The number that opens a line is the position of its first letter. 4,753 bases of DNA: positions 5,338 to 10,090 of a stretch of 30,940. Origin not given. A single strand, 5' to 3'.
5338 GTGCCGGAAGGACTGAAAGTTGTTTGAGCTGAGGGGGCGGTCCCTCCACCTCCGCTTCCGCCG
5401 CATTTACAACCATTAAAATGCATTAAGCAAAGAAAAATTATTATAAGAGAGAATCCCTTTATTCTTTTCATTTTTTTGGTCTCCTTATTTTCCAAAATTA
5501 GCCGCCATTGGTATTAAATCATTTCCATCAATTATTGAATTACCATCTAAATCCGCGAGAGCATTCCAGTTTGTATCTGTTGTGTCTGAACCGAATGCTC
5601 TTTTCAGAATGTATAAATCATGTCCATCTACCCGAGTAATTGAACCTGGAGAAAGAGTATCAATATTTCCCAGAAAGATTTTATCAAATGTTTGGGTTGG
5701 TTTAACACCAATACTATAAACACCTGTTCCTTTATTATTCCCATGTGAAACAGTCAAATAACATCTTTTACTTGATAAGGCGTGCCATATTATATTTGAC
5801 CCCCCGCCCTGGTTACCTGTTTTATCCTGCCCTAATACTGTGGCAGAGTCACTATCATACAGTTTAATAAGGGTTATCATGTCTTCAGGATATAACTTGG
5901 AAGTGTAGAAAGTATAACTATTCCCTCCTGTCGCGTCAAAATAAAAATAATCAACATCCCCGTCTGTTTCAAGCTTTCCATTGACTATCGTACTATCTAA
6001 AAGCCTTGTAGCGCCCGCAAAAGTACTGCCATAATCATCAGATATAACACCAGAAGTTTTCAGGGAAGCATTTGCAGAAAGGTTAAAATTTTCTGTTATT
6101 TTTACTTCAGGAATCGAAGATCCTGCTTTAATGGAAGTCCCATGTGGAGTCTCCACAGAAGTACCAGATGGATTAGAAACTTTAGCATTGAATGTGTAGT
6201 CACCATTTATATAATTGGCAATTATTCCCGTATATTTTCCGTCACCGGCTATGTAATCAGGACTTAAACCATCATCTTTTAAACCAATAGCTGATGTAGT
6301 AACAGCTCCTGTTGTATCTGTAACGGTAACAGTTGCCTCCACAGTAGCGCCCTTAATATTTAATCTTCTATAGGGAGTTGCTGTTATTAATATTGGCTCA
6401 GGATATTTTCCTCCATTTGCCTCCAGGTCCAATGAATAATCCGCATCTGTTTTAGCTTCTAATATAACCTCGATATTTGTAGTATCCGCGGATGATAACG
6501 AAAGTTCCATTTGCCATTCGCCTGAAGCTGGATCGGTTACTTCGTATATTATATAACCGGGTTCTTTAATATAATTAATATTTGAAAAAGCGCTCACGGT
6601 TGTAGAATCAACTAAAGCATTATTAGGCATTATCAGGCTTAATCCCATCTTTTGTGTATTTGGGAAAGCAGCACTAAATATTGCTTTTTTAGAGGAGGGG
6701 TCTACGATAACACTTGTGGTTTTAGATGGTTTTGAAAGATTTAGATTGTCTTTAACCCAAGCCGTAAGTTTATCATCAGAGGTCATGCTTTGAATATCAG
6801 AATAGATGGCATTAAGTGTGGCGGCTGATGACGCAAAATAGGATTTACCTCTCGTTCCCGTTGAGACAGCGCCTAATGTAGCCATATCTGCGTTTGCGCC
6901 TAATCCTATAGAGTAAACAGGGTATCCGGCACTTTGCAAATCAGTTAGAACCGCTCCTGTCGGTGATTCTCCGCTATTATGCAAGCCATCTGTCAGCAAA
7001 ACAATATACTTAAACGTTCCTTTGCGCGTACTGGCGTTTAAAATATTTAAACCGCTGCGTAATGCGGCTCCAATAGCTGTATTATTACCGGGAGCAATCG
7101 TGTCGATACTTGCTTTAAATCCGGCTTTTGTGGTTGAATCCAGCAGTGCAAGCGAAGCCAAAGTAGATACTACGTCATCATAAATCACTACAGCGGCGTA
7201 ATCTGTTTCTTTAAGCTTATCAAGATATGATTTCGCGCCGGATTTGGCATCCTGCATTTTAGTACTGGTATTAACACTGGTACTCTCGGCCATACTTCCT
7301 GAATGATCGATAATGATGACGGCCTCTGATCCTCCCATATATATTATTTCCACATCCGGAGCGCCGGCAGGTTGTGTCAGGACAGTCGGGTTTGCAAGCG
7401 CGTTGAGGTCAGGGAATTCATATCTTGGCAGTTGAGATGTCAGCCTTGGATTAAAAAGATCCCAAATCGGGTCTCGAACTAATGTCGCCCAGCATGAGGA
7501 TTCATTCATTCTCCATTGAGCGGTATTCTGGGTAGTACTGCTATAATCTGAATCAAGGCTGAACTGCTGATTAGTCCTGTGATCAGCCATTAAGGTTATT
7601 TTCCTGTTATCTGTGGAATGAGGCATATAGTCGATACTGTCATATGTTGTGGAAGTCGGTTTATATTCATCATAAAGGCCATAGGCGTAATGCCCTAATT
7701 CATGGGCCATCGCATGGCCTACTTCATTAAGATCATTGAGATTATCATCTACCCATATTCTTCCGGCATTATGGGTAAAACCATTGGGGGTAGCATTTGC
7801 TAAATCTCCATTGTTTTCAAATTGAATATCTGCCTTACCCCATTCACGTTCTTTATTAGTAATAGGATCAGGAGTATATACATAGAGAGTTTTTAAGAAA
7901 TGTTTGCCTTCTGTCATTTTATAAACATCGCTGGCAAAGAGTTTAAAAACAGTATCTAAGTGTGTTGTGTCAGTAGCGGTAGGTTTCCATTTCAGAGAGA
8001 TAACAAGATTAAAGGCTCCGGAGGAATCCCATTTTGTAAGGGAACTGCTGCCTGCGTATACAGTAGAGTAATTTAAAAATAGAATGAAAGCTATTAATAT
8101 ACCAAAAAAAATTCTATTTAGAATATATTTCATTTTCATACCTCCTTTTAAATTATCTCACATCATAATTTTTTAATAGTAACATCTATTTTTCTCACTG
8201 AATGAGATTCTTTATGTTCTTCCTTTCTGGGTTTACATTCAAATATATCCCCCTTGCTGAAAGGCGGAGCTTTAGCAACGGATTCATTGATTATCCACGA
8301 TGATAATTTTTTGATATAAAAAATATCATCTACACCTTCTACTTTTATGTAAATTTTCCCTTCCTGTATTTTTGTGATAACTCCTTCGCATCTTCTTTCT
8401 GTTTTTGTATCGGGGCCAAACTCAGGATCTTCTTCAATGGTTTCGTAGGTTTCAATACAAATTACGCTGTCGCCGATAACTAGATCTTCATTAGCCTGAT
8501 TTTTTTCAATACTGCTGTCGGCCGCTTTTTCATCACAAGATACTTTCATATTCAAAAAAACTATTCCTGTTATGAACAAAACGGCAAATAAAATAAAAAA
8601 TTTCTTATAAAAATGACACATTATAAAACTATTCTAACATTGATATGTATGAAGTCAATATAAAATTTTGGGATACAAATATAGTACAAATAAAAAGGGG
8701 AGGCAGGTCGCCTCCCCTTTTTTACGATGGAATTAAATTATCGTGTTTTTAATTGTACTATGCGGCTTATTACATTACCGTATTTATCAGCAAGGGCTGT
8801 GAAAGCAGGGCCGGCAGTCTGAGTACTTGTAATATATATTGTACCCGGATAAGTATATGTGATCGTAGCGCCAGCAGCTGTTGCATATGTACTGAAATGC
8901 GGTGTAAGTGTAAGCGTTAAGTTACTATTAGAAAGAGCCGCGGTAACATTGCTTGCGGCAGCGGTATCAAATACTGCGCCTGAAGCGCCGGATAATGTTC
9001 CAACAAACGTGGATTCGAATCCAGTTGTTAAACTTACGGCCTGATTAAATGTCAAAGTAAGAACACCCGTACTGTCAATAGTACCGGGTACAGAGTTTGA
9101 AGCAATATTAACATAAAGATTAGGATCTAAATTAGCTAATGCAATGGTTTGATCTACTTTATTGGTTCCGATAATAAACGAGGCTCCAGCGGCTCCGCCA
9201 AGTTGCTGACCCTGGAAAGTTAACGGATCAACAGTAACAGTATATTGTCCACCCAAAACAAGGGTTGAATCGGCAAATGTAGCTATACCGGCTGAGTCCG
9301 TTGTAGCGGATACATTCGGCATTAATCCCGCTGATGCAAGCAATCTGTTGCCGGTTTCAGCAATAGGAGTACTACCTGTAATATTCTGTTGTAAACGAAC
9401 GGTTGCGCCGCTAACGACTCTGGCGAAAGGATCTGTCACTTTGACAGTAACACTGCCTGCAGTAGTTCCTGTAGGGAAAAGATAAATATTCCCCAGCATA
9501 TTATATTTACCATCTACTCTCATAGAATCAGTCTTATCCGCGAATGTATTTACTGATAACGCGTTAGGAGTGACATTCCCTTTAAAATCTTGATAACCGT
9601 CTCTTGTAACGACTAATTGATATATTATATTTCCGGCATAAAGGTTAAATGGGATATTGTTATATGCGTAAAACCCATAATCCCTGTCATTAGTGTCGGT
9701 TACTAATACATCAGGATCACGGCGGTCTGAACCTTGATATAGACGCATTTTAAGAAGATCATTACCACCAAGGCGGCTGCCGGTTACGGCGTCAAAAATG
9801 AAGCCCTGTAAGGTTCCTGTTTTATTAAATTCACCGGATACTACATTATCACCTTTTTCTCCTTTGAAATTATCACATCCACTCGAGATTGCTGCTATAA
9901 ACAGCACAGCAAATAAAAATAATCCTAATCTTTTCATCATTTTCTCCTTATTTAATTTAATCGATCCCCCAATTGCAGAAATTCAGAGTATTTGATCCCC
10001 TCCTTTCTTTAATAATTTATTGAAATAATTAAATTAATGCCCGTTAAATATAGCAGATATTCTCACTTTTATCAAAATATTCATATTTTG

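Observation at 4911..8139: Minimal cohesin-dockerin pair: a cohesin-like lipoprotein adjacent to a dockerin-bearing CLCA-like protease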

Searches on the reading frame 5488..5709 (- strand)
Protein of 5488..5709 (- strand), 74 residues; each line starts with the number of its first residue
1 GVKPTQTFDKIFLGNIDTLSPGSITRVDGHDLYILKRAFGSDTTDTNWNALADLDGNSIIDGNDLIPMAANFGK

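Call 5: search_protein_families(library=pfam, proteins=[window:5488-5709:-], max_evalue=10)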
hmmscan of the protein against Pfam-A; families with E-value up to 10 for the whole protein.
seq(74 aa): 2 families
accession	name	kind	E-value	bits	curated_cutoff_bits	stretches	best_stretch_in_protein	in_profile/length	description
PF00404.24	Dockerin_1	-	0.0069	17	22.9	1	26-65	9-49/57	Dockerin type I domain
PF18478.7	PIN_10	-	0.028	14.9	26.2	1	24-60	20-55/84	PIN like domain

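Call 8: search_solved_structures(query=window:5488-5709:-, max_evalue=10, show_alignments=3)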
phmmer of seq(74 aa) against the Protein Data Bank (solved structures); distinct sequences matched with E-value up to 10: 11.
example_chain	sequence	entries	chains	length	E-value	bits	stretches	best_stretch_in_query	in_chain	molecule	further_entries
2y3n_B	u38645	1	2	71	0.017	18.6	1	29-74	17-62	CELLULOSOMAL FAMILY-48 PROCESSIVE GLYCOSIDE HYDROLASE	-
8x39_A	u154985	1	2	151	0.041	17.4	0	32-68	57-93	Serine protease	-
8x3a_A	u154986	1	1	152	0.046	17.2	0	32-68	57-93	Serine protease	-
10lj_A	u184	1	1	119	0.72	13.4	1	18-63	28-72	Stopper protein gp12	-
7fh6_A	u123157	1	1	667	0.8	13.3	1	22-64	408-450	CylK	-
7fh7_A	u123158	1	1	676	0.81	13.2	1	22-64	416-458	CylK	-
7fh8_A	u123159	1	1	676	0.81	13.2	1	22-64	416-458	CylK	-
7ron_A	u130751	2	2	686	0.83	13.2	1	22-64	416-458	CylK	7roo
6kg9_A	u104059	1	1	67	1.4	12.5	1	27-68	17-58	And cellulose-binding endoglucanase family 9 CelL ortholog dockerin domain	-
6kgc_B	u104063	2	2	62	1.5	12.4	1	27-68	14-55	And cellulose-binding endoglucanase family 9 CelL ortholog dockerin domain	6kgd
6kge_D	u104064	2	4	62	2.9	11.5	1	27-68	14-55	And cellulose-binding endoglucanase family 9 CelL ortholog dockerin domain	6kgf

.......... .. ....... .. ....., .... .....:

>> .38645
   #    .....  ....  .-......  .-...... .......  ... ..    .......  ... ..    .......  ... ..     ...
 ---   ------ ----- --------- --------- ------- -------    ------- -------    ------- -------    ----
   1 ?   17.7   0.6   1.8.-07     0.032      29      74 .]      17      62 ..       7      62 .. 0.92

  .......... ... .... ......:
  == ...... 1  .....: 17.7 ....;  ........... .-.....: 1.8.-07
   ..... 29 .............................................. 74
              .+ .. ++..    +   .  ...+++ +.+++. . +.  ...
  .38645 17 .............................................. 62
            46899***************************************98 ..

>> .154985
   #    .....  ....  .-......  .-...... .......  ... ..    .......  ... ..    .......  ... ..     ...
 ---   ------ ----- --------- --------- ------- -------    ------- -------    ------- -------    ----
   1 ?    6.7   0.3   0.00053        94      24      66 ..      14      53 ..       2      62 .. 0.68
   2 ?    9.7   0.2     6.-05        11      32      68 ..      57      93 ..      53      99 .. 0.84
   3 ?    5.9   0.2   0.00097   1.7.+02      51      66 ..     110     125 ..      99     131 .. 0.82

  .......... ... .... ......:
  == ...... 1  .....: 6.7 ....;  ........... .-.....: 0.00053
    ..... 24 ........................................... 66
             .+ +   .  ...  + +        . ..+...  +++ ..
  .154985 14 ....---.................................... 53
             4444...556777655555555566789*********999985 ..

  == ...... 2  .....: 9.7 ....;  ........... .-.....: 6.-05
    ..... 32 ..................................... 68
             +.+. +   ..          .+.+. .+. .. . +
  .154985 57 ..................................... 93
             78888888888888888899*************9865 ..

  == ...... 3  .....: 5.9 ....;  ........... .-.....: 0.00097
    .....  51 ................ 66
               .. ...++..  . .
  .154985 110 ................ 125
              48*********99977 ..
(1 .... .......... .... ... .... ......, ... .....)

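Call 19: search_protein_families(library=ncbifam, proteins=[window:5488-5682:-], max_evalue=10)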
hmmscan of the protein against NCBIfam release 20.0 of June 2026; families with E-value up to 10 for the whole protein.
seq(65 aa): 0 families

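Call 20: search_solved_structures(query=A1, max_evalue=1, show_alignments=2)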
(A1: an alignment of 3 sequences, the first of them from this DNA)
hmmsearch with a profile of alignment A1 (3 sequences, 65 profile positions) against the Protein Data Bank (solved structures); distinct sequences matched with E-value up to 1: 13.
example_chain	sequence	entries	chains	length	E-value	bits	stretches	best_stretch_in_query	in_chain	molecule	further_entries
2y3n_B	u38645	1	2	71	8.3e-09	38.7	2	22-65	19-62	CELLULOSOMAL FAMILY-48 PROCESSIVE GLYCOSIDE HYDROLASE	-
6kg9_A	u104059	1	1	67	0.00078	22.8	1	42-59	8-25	And cellulose-binding endoglucanase family 9 CelL ortholog dockerin domain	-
6kgc_B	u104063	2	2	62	0.0012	22.1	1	42-59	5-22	And cellulose-binding endoglucanase family 9 CelL ortholog dockerin domain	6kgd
6kge_D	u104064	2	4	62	0.0014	22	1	42-59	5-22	And cellulose-binding endoglucanase family 9 CelL ortholog dockerin domain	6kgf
8x39_A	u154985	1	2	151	0.0037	20.6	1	23-60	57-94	Serine protease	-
8x3a_A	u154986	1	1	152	0.0038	20.6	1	23-60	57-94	Serine protease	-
5lxv_B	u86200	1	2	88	0.016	18.5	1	17-57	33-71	Carbohydrate-binding protein WP_009985128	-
4u3s_B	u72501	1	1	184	0.036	17.4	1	26-65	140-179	Cellulosomal scaffoldin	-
4wi0_B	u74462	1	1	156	0.036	17.4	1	26-65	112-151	Cellulosomal scaffoldin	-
1ohz_B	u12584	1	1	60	0.054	16.9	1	18-60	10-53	ENDO-1,4-BETA-XYLANASE Y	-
2ccl_B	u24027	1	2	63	0.076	16.4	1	18-60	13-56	ENDO-1,4-BETA-XYLANASE Y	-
5fsb_A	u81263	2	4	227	0.17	15.3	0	1-20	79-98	TECTONIN 2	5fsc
3ul4_B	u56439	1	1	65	0.49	13.8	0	43-59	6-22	Cellulosome enzyme, dockerin type I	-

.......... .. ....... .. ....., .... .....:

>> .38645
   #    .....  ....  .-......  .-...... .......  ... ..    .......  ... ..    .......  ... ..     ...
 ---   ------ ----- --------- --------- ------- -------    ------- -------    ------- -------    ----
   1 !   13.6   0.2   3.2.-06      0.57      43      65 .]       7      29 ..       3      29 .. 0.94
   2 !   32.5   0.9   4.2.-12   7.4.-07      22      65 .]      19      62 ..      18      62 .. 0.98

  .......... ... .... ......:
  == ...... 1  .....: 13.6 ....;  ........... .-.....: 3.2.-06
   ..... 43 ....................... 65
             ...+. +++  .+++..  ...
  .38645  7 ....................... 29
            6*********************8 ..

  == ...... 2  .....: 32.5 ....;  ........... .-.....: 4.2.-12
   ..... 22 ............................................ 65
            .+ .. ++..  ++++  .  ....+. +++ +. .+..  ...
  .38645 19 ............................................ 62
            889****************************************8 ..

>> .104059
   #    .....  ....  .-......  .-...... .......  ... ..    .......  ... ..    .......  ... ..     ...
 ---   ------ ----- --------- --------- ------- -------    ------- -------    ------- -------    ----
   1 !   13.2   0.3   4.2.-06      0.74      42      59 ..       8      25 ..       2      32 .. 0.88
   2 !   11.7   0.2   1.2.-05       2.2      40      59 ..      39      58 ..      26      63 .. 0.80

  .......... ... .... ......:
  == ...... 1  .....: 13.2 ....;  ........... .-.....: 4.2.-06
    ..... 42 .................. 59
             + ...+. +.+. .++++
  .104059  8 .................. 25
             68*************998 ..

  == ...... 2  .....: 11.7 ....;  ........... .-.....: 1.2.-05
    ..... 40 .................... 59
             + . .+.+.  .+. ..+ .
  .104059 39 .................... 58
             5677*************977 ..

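Call 25: find_homologous_proteins(query=A1, max_evalue=0.01)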
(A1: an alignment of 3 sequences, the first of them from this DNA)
Query A1 (3 sequences) (65 aa, profile of the alignment): 1 proteins with E <= 0.01 among 4 candidates.
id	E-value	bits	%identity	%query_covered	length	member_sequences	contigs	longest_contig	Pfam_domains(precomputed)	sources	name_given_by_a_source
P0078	1.7e-22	97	60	100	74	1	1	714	-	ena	-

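Call 29: search_protein_families(library=pfam, proteins=[P0078], max_evalue=0.1)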
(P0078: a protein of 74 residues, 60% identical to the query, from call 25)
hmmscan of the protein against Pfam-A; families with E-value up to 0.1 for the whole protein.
P0078 (74 aa): 0 families

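Call 39: find_related_loci(query=A1, collection=metagenome_contigs, flank=5000)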
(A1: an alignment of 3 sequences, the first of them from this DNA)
Query A1 (65 aa) in metagenome_contigs; peptide patterns used: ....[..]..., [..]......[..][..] (x = any residue, [..] = any of these).
230 stretches matched a pattern; 1 encode a relative of the query (tblastn E <= 1e-3); 1 distinct loci.
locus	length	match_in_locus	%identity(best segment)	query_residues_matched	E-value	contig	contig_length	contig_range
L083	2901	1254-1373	63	14-53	3e-13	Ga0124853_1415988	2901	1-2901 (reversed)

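Call 44: search_protein_families(library=pfam, proteins=[L083:182-385:+, L083:506-931:+, L083:1481-1684:+, L083:1036-1350:+], max_evalue=0.01)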
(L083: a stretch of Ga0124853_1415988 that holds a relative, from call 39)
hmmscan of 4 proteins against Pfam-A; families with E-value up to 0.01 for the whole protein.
L083:182-385:+ (67 aa): 1 family
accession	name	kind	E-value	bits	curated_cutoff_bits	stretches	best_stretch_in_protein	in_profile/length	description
PF05547.17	Peptidase_M6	-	0.0066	16.2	22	1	30-61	224-252/294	Immune inhibitor A peptidase M6, catalytic domain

L083:506-931:+ (141 aa): 1 family
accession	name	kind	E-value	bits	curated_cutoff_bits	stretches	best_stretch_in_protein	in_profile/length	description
PF20774.2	InhA-like_VEG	-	0.00079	20.1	27.6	1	22-68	4-51/158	Immune inhibitor A-like metallopeptidase, VEG domain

L083:1481-1684:+ (67 aa): 1 family
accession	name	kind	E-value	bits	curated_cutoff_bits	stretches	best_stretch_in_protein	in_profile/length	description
PF04298.18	Zn_peptidase_2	-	3.9e-12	46.6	27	1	9-62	2-56/218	Putative neutral zinc metallopeptidase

L083:1036-1350:+ (104 aa): 0 families

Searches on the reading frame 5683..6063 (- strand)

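Call 5: search_protein_families(library=pfam, proteins=[window:5683-6063:-], max_evalue=10)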
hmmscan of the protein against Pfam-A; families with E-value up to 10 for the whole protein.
seq(127 aa): 1 family
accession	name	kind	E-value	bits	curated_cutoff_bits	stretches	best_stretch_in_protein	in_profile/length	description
PF04151.21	PPC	-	0.055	14.8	25.9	1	36-120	1-68/70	Bacterial pre-peptidase C-terminal domain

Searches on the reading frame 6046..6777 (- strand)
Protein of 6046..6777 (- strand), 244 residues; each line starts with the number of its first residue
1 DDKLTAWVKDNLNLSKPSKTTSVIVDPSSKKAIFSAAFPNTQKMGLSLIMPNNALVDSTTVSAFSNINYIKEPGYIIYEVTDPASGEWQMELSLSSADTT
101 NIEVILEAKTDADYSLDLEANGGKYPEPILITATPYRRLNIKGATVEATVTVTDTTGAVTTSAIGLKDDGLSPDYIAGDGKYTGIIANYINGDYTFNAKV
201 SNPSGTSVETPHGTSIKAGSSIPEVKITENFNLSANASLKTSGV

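Call 5: search_protein_families(library=pfam, proteins=[window:6046-6777:-], max_evalue=10)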
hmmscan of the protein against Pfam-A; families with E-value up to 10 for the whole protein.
seq(244 aa): 2 families
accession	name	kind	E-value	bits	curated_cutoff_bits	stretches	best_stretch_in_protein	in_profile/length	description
PF11589.14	DUF3244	-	0.23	11.9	25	1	67-123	33-88/96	Domain of unknown function (DUF3244)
PF17963.7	Big_9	-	2.4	9.6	23.6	0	129-164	54-86/89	Bacterial Ig domain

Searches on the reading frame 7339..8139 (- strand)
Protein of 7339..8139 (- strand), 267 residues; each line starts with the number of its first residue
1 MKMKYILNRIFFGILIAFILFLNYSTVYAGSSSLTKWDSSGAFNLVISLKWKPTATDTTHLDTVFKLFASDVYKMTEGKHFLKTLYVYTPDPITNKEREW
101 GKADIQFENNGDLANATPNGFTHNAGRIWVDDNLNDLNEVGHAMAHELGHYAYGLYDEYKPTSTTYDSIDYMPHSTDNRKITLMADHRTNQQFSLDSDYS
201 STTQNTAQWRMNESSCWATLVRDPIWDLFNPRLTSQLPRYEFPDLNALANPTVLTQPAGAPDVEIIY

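Call 5: search_protein_families(library=pfam, proteins=[window:7339-8139:-], max_evalue=10)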
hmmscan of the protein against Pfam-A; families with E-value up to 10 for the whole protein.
seq(267 aa): 3 families
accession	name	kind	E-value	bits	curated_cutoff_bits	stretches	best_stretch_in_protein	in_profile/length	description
PF08434.16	CLCA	-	0.007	16.3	25.6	1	121-169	107-155/266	Calcium-activated chloride channel N terminal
PF09471.16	Peptidase_M64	-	0.0075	15.9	26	1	140-186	142-187/302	IgA Peptidase M64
PF06114.19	Peptidase_M78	-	0.18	12.1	22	1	121-157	23-59/123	IrrE N-terminal-like domain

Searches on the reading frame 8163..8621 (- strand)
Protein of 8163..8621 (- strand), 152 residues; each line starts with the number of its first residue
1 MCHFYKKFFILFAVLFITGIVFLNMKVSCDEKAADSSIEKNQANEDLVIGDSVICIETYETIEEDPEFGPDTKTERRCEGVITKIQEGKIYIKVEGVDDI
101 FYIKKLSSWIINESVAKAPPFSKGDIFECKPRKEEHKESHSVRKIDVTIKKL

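Call 3: search_protein_families(library=pfam, proteins=[window:8163-8621:-], max_evalue=1)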
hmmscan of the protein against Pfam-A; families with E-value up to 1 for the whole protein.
window:8163-8621:- (152 aa): 1 family
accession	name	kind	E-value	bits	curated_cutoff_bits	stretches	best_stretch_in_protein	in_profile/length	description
PF09716.15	ETRAMP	-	0.41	11.1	29.1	1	6-42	4-34/81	Malarial early transcribed membrane protein (ETRAMP)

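Call 4: search_protein_families(library=ncbifam, proteins=[window:8163-8621:-], max_evalue=1)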
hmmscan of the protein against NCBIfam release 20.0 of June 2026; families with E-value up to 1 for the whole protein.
window:8163-8621:- (152 aa): 0 families

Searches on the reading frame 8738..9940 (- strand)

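Call 3: search_protein_families(library=pfam, proteins=[window:8738-9940:-], max_evalue=1)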
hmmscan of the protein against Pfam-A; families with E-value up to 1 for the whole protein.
window:8738-9940:- (400 aa): 2 families
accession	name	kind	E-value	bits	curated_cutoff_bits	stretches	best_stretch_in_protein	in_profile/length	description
PF13620.12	CarboxypepD_reg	-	0.014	16.1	32.3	1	163-246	1-63/82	Carboxypeptidase regulatory-like domain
PF08308.17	PEGA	-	0.034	14.5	20.8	0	107-128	37-58/71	PEGA domain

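Call 4: search_protein_families(library=ncbifam, proteins=[window:8738-9940:-], max_evalue=1)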
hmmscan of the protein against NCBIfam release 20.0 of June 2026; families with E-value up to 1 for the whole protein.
window:8738-9940:- (400 aa): 0 families
